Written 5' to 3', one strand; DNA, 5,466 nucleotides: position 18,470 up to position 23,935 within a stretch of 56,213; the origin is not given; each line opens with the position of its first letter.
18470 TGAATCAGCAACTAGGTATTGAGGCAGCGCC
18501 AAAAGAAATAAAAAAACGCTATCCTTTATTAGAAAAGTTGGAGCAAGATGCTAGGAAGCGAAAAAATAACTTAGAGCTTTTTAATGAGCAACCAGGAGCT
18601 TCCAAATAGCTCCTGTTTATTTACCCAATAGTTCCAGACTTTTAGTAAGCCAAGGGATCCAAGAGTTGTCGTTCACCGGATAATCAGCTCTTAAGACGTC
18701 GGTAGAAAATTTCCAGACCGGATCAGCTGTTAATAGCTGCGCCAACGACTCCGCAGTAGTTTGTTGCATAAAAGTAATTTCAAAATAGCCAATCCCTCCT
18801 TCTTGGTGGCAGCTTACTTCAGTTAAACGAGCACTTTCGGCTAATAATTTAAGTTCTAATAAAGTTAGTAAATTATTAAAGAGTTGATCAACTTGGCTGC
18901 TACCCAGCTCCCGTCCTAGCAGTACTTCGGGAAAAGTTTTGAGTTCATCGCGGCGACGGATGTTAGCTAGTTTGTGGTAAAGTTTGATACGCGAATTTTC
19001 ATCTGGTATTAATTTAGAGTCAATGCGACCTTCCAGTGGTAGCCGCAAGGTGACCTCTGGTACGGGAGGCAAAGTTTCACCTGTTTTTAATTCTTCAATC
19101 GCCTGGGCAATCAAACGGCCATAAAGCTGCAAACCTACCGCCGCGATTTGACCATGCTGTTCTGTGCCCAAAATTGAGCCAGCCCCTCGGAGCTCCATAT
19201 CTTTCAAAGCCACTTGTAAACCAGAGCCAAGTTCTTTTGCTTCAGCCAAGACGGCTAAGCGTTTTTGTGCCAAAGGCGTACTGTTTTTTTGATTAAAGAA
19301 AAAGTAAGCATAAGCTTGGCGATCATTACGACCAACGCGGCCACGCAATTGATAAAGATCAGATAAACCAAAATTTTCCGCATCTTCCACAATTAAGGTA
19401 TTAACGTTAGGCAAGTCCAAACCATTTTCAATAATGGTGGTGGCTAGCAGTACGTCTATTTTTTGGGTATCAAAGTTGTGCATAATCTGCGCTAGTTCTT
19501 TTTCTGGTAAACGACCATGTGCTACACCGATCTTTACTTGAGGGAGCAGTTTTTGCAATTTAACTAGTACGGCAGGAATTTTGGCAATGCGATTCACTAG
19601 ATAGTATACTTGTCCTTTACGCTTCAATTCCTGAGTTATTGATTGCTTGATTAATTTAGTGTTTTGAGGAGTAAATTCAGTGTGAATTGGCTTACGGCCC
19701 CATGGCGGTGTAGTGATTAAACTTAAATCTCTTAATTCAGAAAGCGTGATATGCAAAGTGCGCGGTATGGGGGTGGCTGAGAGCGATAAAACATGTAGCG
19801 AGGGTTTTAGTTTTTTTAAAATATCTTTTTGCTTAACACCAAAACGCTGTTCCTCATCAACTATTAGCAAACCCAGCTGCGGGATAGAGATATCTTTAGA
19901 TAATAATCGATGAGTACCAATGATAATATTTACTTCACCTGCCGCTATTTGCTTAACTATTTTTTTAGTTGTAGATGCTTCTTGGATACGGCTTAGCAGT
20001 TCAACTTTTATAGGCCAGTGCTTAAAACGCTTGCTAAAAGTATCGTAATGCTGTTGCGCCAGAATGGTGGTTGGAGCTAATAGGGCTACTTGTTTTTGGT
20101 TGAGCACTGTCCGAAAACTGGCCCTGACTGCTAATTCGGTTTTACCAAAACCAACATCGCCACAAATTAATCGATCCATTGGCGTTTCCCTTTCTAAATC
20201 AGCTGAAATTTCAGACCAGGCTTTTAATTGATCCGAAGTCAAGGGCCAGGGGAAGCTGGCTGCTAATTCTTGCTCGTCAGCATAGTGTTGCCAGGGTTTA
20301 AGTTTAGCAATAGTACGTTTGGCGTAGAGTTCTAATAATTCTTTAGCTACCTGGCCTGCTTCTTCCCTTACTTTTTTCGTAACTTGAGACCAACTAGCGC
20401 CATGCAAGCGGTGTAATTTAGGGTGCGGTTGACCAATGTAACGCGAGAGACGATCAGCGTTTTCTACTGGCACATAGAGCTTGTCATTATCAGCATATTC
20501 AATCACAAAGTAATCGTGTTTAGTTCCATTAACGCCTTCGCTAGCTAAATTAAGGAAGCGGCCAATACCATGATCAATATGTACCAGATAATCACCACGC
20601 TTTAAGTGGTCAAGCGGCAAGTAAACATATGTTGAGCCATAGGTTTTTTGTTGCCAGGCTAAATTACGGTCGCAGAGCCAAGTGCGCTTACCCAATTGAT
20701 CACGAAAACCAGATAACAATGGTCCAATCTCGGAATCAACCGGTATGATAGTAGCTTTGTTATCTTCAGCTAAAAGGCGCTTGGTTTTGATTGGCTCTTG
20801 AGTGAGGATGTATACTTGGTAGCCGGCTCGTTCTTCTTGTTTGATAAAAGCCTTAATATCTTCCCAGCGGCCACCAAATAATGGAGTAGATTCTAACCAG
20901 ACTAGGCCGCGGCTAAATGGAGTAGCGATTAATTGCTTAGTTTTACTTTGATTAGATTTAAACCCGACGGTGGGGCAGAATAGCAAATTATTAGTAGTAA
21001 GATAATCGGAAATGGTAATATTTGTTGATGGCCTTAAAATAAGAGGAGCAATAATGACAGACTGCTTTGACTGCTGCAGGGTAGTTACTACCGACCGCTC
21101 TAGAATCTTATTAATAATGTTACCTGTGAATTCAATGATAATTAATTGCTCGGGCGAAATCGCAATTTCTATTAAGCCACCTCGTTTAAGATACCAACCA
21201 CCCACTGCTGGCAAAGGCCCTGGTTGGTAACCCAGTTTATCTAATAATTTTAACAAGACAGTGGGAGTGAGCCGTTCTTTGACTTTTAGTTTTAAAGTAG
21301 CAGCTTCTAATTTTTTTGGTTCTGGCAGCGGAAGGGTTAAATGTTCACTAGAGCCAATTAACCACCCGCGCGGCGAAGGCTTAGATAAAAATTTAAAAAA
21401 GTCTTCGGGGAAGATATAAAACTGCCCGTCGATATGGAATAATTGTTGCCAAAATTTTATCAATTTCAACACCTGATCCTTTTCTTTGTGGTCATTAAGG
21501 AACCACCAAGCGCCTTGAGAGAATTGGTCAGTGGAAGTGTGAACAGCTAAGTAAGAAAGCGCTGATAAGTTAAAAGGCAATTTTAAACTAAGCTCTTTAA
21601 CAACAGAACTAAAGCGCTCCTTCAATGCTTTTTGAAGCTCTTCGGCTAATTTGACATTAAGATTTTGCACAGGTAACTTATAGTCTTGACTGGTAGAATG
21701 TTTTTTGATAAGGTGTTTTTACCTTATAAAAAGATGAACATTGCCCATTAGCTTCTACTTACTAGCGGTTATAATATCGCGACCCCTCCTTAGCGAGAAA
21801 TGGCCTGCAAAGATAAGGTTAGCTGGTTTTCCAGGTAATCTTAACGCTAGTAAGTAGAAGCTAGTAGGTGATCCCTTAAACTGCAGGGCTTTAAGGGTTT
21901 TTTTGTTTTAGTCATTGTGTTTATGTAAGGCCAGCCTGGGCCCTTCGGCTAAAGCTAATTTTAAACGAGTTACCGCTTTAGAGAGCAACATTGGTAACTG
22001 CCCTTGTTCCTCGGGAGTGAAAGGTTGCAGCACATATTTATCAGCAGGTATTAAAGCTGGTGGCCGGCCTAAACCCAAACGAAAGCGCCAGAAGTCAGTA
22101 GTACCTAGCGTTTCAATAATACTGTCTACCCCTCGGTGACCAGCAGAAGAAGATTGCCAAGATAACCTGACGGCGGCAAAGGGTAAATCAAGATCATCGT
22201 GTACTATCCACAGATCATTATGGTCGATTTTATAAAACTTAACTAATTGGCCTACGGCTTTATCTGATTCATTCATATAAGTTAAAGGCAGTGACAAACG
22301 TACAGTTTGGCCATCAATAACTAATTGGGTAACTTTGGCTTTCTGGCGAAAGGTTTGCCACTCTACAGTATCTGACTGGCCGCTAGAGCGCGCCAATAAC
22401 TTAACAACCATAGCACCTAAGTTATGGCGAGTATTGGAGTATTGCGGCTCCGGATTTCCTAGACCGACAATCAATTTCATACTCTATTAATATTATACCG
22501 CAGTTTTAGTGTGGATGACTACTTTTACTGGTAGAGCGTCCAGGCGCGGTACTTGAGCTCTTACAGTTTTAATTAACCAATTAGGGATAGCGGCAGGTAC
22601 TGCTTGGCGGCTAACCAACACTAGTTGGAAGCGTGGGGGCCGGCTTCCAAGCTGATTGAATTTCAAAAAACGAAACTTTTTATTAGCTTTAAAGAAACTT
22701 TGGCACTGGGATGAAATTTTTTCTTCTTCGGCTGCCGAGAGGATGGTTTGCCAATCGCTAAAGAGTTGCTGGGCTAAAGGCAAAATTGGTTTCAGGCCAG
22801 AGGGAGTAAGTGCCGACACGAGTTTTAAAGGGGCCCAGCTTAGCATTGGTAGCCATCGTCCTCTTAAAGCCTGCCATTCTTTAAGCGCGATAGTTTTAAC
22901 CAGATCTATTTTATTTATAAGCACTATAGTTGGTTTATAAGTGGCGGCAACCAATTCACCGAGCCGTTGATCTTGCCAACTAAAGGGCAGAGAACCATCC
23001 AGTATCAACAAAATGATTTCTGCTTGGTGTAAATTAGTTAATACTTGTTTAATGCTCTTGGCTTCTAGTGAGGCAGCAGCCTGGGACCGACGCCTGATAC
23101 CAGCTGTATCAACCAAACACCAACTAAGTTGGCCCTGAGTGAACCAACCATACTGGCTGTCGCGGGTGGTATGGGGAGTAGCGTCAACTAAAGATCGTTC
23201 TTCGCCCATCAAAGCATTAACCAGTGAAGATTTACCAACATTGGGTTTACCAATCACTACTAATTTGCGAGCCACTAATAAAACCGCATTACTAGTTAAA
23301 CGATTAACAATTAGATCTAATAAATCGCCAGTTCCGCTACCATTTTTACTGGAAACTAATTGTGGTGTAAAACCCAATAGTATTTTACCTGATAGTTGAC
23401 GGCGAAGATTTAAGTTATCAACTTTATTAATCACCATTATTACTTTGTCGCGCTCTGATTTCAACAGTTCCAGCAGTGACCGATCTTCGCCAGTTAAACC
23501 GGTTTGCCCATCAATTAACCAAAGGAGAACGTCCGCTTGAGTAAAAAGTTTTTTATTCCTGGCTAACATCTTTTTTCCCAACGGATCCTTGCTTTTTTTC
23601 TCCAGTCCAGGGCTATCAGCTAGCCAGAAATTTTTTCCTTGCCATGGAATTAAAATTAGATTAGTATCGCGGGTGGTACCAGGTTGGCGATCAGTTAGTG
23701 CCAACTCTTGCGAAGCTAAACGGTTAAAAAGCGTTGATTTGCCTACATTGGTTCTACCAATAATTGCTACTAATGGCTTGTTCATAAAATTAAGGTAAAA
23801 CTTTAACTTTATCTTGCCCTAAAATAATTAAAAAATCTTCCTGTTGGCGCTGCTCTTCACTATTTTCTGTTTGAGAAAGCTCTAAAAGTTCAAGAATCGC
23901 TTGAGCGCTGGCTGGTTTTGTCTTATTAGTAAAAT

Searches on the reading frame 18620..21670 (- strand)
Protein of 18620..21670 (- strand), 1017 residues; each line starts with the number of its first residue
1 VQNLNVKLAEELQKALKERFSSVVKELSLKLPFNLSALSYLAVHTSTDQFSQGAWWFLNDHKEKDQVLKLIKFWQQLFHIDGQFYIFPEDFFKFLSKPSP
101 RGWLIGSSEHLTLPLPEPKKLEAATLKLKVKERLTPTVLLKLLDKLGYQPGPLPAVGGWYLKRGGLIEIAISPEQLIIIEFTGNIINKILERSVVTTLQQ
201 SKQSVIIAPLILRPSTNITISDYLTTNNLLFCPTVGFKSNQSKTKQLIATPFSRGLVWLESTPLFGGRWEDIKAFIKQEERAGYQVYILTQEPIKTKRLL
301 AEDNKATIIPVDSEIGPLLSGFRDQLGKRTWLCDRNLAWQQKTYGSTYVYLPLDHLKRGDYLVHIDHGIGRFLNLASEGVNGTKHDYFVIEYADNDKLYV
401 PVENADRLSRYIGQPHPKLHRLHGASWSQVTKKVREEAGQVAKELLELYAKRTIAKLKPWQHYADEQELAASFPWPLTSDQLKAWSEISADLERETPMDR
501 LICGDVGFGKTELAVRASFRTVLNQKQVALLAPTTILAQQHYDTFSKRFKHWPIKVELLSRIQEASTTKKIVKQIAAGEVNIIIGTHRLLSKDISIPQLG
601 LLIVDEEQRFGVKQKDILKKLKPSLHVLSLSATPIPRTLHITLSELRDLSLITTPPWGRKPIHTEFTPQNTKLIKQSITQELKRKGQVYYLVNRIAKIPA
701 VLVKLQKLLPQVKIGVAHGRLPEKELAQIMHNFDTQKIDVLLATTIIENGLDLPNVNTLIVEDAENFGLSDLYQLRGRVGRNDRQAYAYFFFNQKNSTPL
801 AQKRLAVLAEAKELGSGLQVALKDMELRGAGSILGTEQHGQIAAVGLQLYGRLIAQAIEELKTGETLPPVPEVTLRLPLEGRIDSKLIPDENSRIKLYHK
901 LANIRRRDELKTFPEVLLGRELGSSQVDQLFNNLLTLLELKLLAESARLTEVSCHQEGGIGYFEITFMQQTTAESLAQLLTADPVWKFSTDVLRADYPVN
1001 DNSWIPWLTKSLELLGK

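Call 63: search_protein_families(library=pfam, proteins=[window:18620-21670:-], max_evalue=0.00001)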
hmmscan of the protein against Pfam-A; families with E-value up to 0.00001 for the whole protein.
window:18620-21670:- (1017 aa): 5 families
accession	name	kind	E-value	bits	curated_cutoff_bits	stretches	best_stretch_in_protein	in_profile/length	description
PF00270.35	DEAD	-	9.3e-25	87.7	26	1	479-638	2-163/167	DEAD/DEAH box helicase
PF02559.22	CarD_TRCF_RID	-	1.6e-21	76.5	23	1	356-412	1-57/57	CarD-like/TRCF RID domain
PF00271.37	Helicase_C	-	8.5e-21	74.7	23.5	1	678-782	10-109/110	Helicase conserved C-terminal domain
PF04851.21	ResIII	-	4.5e-09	36.9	22.5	1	478-634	5-162/164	Type III restriction enzyme, res subunit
PF03461.20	TRCF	-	7.9e-09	36.2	25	1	878-964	2-85/95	TRCF domain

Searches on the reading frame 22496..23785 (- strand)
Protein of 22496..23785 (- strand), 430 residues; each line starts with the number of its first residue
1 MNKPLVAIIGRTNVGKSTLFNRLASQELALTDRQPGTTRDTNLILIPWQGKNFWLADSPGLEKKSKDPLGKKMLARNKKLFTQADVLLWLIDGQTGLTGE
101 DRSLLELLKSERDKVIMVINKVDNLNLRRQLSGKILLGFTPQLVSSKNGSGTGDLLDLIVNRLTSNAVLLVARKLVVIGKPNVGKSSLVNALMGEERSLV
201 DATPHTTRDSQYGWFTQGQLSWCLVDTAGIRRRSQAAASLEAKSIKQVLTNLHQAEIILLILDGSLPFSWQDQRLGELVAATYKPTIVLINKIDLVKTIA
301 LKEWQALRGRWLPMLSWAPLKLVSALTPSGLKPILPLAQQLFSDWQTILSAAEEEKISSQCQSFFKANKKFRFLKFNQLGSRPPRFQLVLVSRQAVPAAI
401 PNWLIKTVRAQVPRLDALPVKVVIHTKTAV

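Call 63: search_protein_families(library=pfam, proteins=[window:22496-23785:-], max_evalue=0.00001)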
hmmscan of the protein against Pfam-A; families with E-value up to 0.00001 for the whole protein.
window:22496-23785:- (430 aa): 7 families
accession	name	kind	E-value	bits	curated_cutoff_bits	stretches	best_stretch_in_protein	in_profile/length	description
PF01926.29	MMR_HSR1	-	1.9e-50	170.2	21.9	2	6-121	2-113/113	50S ribosome-binding GTPase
PF02421.24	FeoB_N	-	2.4e-19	69.8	27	2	174-297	2-119/156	Ferrous iron transport protein B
PF00350.29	Dynamin_N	-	3.1e-18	66.8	27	0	175-207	1-33/168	Dynamin family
PF03193.22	RsgA_GTPase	-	4e-16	59.7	30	1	102-232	44-170/174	RsgA GTPase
PF00009.33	GTP_EFTU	-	4.2e-16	59.5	26.5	1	5-126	5-136/188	Elongation factor Tu GTP binding domain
PF04548.22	AIG1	-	6.6e-09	35.8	27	0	174-282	2-110/212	AIG1 family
PF08477.19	Roc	-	1.5e-07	32.1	27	0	174-198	1-25/119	Ras of Complex, Roc, domain of DAPkinase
